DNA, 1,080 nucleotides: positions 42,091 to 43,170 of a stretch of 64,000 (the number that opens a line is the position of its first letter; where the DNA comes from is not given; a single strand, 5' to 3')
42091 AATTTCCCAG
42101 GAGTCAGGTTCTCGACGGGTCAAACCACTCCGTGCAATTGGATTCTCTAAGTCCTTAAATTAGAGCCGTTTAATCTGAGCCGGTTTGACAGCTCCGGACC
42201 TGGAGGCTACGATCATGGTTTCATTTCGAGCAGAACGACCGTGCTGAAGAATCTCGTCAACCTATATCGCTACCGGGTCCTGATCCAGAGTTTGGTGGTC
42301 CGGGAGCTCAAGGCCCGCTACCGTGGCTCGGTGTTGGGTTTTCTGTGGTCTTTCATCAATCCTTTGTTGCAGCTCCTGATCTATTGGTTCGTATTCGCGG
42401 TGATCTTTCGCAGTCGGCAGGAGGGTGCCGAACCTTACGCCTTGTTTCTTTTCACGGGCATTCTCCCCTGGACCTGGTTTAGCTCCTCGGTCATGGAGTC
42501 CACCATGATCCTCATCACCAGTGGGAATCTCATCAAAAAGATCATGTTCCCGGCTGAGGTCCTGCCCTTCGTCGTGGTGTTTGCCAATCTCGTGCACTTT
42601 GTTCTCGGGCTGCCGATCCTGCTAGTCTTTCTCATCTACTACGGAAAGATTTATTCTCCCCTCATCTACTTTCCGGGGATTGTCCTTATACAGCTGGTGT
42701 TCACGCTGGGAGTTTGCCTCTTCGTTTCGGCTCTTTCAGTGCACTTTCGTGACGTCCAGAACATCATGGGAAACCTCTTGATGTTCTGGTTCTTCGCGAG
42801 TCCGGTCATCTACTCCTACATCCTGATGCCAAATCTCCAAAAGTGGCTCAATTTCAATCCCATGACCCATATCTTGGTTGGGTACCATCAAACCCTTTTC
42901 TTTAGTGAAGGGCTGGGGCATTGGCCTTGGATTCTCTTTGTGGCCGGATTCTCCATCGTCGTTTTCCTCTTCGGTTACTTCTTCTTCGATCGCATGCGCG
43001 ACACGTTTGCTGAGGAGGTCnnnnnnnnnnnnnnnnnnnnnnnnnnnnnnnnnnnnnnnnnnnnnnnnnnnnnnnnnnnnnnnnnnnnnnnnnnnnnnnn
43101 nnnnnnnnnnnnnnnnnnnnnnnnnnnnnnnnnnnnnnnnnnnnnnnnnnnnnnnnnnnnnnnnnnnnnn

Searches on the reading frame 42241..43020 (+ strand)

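Call 95: search_protein_families(library=pfam, proteins=[window:42241-43020:+], max_evalue=0.00001)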
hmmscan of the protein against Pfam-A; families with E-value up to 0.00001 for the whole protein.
window:42241-43020:+ (260 aa): 1 family
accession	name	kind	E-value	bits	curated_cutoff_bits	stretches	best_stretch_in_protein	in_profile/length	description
PF01061.29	ABC2_membrane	-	5e-20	72.4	26.9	1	15-220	3-211/211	ABC-2 type transporter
